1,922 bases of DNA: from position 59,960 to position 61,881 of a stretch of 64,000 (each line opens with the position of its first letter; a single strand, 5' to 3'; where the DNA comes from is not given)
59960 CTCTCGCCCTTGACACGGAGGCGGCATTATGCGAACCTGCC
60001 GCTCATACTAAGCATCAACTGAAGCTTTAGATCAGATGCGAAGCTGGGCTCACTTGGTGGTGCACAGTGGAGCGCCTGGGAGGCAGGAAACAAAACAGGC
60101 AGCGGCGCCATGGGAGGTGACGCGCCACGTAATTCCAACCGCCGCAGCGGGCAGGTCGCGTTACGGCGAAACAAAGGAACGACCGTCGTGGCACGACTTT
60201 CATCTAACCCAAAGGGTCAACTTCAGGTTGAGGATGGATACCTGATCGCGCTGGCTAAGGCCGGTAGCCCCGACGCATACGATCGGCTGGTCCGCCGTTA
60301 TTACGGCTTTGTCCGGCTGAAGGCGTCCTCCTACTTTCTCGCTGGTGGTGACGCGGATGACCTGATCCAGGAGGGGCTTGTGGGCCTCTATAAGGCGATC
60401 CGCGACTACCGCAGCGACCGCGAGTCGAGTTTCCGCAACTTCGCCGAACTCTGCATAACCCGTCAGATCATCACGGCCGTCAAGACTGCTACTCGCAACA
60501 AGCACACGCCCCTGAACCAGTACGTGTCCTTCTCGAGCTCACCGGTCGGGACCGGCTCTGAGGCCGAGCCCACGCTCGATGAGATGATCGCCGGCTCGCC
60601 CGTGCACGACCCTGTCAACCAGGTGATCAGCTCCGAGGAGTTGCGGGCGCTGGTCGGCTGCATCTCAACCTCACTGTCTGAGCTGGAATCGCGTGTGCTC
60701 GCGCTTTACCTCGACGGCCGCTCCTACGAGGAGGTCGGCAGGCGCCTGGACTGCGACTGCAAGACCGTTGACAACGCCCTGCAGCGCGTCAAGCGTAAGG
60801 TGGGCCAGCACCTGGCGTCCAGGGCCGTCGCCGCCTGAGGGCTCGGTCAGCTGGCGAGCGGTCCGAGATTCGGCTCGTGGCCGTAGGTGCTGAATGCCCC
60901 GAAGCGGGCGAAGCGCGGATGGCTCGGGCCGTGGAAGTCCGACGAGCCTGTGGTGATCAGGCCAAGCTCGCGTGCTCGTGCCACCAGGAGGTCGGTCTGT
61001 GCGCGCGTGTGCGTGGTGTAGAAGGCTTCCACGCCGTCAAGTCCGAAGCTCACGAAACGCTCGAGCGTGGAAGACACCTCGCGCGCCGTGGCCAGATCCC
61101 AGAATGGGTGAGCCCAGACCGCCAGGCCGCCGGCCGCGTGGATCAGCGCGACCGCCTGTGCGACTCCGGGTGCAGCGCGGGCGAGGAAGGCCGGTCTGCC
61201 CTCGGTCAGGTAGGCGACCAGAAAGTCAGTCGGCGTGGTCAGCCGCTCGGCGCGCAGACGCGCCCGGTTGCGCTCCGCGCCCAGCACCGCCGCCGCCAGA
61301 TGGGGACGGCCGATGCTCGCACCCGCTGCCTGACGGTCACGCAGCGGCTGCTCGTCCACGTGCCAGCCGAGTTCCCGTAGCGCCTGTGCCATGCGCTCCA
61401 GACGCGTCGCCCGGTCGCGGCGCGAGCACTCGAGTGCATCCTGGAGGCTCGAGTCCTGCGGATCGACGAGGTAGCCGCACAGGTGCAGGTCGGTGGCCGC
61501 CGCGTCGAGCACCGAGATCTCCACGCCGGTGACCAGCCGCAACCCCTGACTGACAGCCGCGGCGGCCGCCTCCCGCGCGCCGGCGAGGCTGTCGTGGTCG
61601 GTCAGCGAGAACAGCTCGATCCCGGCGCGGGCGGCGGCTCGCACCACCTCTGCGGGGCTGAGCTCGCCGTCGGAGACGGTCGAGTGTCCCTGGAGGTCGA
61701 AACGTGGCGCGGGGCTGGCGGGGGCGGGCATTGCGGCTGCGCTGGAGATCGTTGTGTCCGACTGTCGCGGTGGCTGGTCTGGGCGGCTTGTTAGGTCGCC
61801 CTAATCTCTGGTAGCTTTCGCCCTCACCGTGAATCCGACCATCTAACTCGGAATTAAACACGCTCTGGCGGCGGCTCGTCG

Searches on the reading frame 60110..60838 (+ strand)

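Call 104: search_protein_families(library=pfam, proteins=[window:60110-60838:+], max_evalue=0.1)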
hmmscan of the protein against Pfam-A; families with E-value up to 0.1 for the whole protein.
window:60110-60838:+ (242 aa): 8 families
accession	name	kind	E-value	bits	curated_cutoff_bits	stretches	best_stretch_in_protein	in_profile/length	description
PF04542.20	Sigma70_r2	-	2.6e-14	53.2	24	1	60-129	1-70/71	Sigma-70 region 2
PF08281.18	Sigma70_r4_2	-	1.4e-08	34.7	25.7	1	188-230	10-53/54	Sigma-70, region 4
PF00196.25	GerE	-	3.8e-05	23.7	23.5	1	188-234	2-48/57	Bacterial regulatory proteins, luxR family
PF13936.12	HTH_38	-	0.005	17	27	1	197-226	14-43/44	Helix-turn-helix domain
PF13384.12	HTH_23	-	0.015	15.5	24.6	1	195-227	9-41/50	Homeodomain-like domain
PF07638.17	Sigma70_ECF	-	0.031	14.6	21.1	0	193-235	140-183/185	ECF sigma factor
PF13518.12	HTH_28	-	0.034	14.7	25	0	195-226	4-35/52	Helix-turn-helix domain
PF04545.22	Sigma70_r4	-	0.097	12.6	24.1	0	188-214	4-31/50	Sigma-70, region 4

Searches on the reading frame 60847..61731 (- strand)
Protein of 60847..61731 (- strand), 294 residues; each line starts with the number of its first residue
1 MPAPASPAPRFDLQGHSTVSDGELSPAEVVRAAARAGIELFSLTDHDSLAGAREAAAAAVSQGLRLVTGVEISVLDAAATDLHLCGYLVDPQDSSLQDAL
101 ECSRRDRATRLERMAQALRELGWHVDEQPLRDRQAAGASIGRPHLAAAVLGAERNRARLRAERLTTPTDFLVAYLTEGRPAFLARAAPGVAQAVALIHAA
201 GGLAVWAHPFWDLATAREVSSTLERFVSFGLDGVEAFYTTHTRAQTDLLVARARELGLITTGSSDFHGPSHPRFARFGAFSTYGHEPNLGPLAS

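Call 104: search_protein_families(library=pfam, proteins=[window:60847-61731:-], max_evalue=0.1)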
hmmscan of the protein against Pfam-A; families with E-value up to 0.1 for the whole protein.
window:60847-61731:- (294 aa): 1 family
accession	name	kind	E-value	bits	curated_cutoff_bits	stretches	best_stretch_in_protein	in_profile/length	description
PF02811.25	PHP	-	1.4e-09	38.9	26.4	1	12-77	1-68/164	PHP domain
